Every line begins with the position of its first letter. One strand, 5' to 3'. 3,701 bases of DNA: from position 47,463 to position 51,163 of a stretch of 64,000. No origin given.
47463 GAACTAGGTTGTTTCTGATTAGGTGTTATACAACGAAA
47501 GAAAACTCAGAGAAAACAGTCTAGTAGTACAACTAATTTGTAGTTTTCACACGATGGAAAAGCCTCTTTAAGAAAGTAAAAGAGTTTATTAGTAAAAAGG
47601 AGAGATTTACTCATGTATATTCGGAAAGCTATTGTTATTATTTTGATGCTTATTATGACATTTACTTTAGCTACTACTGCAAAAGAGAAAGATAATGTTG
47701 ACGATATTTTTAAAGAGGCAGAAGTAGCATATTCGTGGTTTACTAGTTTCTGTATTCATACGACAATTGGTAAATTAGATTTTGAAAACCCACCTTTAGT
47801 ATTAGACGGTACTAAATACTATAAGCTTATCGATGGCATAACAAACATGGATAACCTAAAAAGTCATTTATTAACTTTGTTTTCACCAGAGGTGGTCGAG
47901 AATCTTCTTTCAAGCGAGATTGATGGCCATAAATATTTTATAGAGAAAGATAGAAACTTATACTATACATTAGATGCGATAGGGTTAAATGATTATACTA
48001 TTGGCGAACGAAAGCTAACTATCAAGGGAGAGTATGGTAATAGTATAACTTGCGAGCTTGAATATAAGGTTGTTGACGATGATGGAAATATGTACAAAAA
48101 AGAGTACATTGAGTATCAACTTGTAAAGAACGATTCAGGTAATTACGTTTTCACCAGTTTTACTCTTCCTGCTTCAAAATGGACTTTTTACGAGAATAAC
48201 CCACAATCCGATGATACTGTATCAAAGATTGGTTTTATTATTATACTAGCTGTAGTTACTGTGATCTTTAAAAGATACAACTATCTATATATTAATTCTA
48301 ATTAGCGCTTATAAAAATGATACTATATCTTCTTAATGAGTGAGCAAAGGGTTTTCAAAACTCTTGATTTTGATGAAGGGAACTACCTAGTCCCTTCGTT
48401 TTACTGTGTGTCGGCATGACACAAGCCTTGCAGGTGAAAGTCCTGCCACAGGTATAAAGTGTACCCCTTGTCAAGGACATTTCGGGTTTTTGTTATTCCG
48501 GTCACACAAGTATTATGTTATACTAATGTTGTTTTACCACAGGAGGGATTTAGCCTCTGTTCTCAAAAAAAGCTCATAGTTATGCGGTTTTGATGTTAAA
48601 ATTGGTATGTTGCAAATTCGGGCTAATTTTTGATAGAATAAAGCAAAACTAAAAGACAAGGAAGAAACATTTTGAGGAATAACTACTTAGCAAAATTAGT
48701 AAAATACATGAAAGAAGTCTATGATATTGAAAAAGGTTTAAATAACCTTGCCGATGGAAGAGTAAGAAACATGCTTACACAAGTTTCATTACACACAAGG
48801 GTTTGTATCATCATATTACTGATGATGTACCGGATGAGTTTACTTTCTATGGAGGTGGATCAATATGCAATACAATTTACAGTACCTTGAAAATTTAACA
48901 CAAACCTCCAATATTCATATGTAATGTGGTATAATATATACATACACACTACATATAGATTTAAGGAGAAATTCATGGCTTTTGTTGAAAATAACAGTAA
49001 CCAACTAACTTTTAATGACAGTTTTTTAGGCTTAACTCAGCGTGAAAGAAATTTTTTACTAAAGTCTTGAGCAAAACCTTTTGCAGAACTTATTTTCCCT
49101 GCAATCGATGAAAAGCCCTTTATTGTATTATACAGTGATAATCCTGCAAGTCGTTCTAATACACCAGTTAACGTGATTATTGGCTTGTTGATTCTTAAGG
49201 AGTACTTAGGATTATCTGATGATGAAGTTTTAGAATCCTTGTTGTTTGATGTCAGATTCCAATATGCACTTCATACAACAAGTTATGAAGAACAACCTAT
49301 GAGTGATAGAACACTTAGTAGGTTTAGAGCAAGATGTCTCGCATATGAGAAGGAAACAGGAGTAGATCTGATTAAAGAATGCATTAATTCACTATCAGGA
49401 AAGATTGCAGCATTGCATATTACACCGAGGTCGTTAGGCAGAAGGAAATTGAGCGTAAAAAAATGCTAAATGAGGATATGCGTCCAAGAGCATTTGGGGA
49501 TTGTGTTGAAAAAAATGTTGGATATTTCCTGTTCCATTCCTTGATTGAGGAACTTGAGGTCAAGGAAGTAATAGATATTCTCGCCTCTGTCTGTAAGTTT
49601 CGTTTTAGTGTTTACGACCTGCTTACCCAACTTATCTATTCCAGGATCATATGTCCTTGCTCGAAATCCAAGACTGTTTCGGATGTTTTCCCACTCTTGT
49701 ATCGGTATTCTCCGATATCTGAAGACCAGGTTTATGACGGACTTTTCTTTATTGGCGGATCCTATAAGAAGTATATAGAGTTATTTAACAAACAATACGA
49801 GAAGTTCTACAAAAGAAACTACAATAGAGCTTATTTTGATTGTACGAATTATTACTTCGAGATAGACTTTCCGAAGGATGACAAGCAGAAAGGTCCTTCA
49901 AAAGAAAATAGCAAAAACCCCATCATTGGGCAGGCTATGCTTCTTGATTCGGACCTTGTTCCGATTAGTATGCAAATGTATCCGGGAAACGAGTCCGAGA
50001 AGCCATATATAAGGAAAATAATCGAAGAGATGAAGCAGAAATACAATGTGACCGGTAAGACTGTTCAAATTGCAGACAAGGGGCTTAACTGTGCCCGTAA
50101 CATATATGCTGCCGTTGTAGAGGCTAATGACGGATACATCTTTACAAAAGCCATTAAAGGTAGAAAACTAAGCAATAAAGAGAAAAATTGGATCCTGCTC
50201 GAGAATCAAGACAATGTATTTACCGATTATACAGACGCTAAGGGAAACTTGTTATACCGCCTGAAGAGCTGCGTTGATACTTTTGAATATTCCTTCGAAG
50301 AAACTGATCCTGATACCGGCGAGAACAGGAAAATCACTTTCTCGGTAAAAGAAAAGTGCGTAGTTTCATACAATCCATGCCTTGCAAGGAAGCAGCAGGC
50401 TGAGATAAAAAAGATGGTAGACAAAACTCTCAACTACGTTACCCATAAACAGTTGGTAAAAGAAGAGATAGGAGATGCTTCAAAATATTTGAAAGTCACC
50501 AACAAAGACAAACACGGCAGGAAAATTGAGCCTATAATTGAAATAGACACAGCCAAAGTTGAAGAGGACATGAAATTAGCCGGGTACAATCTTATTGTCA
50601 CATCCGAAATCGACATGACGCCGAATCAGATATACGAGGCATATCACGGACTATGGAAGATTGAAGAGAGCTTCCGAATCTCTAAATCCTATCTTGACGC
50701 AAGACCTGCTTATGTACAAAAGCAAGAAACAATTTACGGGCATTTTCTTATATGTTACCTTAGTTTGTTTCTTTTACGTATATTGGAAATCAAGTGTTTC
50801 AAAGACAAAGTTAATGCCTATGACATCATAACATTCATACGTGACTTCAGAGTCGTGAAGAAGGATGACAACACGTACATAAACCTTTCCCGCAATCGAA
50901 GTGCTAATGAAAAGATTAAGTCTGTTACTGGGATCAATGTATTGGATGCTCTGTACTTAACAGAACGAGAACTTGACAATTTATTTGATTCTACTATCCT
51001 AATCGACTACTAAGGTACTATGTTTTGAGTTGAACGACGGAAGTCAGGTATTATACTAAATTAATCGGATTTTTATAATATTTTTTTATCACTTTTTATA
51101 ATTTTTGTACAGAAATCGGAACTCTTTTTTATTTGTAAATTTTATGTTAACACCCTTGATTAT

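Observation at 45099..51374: IS1634-like element with a 326-bp target duplication that copied the merR promoter and first 56 codons; the transposase gene itself is split by a nested ~3.7-kb insertion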

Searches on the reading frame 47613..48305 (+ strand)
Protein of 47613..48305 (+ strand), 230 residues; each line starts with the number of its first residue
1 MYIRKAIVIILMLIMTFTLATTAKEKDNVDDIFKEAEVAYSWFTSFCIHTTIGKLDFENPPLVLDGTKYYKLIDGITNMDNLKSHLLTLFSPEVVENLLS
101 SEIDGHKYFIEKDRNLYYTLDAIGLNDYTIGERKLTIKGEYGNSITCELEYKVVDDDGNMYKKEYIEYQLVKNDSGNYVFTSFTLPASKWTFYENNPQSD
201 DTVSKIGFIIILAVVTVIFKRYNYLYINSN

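Call 6: search_protein_families(library=pfam, proteins=[window:47613-48305:+], max_evalue=0.01)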
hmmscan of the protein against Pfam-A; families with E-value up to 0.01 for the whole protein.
window:47613-48305:+ (230 aa): 0 families

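Call 8: search_protein_families(library=ncbifam, proteins=[window:47613-48305:+], max_evalue=0.01)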
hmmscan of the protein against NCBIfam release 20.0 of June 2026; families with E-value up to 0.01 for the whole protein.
window:47613-48305:+ (230 aa): 0 families

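Call 38: find_encoding_contigs(protein=window:47613-48305:+, flank=6000, max_places=10)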
Protein window:47613-48305:+ (230 aa): 11 contigs read that carry it; 9 places shown.
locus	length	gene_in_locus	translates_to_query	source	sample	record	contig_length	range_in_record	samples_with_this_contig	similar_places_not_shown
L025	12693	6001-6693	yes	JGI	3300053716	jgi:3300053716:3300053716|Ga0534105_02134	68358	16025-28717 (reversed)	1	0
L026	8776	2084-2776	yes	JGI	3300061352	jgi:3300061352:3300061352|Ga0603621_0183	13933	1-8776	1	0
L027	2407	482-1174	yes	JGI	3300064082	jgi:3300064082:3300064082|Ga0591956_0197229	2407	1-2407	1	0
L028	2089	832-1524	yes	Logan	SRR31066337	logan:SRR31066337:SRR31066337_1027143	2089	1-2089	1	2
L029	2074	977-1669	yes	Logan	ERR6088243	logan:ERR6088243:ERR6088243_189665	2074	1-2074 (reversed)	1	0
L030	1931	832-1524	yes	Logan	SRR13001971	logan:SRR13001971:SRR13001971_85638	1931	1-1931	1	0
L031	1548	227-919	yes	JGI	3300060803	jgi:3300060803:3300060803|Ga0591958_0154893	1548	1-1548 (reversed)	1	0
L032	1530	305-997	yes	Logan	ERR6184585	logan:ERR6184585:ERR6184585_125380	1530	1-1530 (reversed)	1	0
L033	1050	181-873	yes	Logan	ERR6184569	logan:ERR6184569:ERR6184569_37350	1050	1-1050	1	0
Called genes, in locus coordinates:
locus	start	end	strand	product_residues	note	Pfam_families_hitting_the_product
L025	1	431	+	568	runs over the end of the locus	PF00890:FAD_binding_2 (weak), PF01134:GIDA (faint), PF01266:DAO (weak), PF07992:Pyr_redox_2 (weak), PF12831:FAD_oxidored, PF13450:NAD_binding_8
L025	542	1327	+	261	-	PF00754:F5_F8_type_C, PF22633:F5_F8_type_C_2 (weak)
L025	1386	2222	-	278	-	PF04909:Amidohydro_2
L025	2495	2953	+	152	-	PF00754:F5_F8_type_C (weak)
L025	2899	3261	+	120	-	-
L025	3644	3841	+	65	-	PF13411:MerR_1, PF00376:MerR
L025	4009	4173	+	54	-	-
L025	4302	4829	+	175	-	-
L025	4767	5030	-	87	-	-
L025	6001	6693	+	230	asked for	-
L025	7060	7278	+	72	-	-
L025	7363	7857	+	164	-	PF05598:DUF772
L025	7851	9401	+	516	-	PF01609:DDE_Tnp_1 (weak)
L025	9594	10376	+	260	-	PF00376:MerR, PF13411:MerR_1, PF09278:MerR-DNA-bind (weak)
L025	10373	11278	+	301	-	PF00005:ABC_tran, PF13304:AAA_21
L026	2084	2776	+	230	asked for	-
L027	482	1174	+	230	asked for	-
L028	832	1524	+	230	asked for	-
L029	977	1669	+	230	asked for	-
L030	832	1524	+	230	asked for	-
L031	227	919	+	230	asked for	-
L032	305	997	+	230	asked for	-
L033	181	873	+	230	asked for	-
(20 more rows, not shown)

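Call 67: search_protein_families(library=pfam, proteins=[window:47613-48305:+], max_evalue=5)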
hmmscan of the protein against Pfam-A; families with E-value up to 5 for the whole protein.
window:47613-48305:+ (230 aa): 0 families

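Call 80: search_protein_families(library=phrogs, proteins=[window:47613-48305:+], max_evalue=0.01)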
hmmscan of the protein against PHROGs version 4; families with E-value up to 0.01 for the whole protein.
window:47613-48305:+ (230 aa): 0 families
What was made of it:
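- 46670..48837 (+): 2168-bp AT-rich segment bracketed by the two inverted IS21-like 5' ends. It carries a 230-aa ORF (47613-48305) with hydrophobic N- and C-termini. No Pfam, NCBIfam or PHROG family hit (calls 6, 8, 67, 80).
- Tried and rejected: The 230-aa cargo ORF has no family in Pfam, NCBIfam or PHROGs (calls 6, 8, 67, 80).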

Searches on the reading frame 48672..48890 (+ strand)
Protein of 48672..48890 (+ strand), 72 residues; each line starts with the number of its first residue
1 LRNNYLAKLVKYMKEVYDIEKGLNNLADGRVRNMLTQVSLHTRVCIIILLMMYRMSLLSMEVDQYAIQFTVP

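Call 6: search_protein_families(library=pfam, proteins=[window:48672-48890:+], max_evalue=0.01)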
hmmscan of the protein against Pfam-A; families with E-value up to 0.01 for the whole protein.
window:48672-48890:+ (72 aa): 0 families

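Call 8: search_protein_families(library=ncbifam, proteins=[window:48672-48890:+], max_evalue=0.01)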
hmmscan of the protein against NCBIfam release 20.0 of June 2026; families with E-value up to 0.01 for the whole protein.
window:48672-48890:+ (72 aa): 0 families

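Call 56: find_encoding_contigs(protein=window:48672-48890:+, flank=5000, max_places=10)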
Protein window:48672-48890:+ (72 aa): 1 contig read that carries it; 1 place shown.
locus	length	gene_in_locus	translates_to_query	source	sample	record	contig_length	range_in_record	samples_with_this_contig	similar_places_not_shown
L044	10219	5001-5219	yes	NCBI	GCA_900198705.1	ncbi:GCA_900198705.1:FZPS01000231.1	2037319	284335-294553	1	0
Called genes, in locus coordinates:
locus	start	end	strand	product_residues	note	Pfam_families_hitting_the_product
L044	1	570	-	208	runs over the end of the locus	PF02223:Thymidylate_kin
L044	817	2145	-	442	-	PF01276:OKR_DC_1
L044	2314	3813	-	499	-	PF01336:tRNA_anti-codon, PF00152:tRNA-synt_2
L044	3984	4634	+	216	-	-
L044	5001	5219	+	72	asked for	-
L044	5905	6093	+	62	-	-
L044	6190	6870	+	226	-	PF03167:UDG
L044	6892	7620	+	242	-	PF02540:NAD_synthase, PF03054:tRNA_Me_trans (weak)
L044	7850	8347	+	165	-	PF01257:2Fe-2S_thioredx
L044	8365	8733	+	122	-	-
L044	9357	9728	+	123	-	PF18937:DUF5685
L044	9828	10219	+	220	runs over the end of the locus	-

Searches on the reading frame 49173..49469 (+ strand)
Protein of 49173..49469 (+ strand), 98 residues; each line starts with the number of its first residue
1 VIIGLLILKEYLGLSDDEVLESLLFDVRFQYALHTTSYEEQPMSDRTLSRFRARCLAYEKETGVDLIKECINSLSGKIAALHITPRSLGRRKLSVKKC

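Call 6: search_protein_families(library=pfam, proteins=[window:49173-49469:+], max_evalue=0.01)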
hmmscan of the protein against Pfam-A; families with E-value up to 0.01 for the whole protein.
window:49173-49469:+ (98 aa): 1 family
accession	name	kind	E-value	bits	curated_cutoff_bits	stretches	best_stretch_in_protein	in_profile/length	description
PF05598.16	DUF772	-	1.9e-09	37.8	23.1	1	1-57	9-66/74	Transposase domain (DUF772)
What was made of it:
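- On IS1182 family (fragment at 48884-49411): The fragment has DUF772 at 37.8 bits (call 6).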

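Call 8: search_protein_families(library=ncbifam, proteins=[window:49173-49469:+], max_evalue=0.01)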
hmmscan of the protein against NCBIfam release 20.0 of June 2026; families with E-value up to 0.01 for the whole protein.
window:49173-49469:+ (98 aa): 2 families
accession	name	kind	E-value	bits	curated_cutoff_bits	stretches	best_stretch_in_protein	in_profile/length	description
NF033578.1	transpos_IS5_1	equivalog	1.1e-07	31.3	275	1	1-56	52-108/419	IS5 family transposase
NF033551.1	transpos_IS1182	equivalog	3e-05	23.1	270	1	1-56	57-112/488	IS1182 family transposase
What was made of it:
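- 48884..49411 (+): 5' fragment of an IS1182-family element: IRL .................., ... at 48975, about 146 codons. The TGA at 49068-70 replaces TGG. DUF772 / IS5 / IS1182 hits (calls 6, 8).
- On IS1182 family (fragment at 48884-49411): It scores weakly on both the IS5 and IS1182 models (call 8).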

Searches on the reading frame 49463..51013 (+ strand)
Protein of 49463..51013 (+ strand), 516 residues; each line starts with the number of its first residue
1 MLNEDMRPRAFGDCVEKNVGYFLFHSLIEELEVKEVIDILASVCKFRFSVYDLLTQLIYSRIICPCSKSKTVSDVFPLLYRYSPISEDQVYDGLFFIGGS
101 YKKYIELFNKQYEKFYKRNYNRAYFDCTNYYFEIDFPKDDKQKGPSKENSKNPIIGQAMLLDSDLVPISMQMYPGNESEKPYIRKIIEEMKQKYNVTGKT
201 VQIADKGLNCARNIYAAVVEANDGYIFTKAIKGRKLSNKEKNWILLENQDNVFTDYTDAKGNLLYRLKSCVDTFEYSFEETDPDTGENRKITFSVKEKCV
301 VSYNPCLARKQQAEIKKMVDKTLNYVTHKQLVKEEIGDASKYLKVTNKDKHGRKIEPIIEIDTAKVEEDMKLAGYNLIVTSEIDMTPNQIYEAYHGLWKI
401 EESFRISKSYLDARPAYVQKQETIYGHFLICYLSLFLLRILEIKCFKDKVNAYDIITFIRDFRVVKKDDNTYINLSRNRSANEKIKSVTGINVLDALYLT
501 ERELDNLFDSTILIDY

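Call 6: search_protein_families(library=pfam, proteins=[window:49463-51013:+], max_evalue=0.01)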
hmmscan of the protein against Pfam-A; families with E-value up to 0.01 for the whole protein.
window:49463-51013:+ (516 aa): 1 family
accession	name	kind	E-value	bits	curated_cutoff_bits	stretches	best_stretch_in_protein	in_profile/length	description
PF01609.27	DDE_Tnp_1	-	2.5e-06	27.8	23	1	139-437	21-200/200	Transposase DDE domain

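Call 8: search_protein_families(library=ncbifam, proteins=[window:49463-51013:+], max_evalue=0.01)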
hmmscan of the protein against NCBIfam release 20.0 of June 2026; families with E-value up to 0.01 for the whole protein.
window:49463-51013:+ (516 aa): 6 families
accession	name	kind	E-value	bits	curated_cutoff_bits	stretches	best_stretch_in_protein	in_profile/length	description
NF033559.2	transpos_IS1634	equivalog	1.1e-87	295.1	100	1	17-485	38-475/483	IS1634 family transposase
NF033592.1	transpos_IS4_1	equivalog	1e-08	34.7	115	1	305-441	220-331/332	IS4 family transposase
NF049925.1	transpos_IS4_4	equivalog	3e-06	26.3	250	1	358-439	286-368/449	IS4 family transposase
NF049921.1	transpos_IS701_2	equivalog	3.5e-06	26.6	250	1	375-455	223-301/318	IS701 family transposase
NF049999.1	transpos_IS701_3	equivalog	1.9e-05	23.7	170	1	375-444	294-363/412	IS701 family transposase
NF004737.0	PRK06074.2-4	equivalog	0.0049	16.8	144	0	347-395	7-54/150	NADH-quinone oxidoreductase subunit C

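Call 16: find_related_loci(query=window:49463-51013:+, collection=genome_contigs, flank=4000)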
Query window:49463-51013:+ (516 aa) in genome_contigs; peptide patterns used: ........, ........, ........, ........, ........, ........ (x = any residue, [..] = any of these).
128 stretches matched a pattern; 1 encode a relative of the query (tblastn E <= 1e-3); 1 distinct loci.
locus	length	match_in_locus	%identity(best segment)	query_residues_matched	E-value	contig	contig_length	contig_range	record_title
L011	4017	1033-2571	84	1-515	0e+0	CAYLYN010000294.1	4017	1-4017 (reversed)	MAG TPA_asm: uncultured Rikenellaceae bacterium isolate SRP304446_co1_106 genome assembly, contig: NODE_15305_length_401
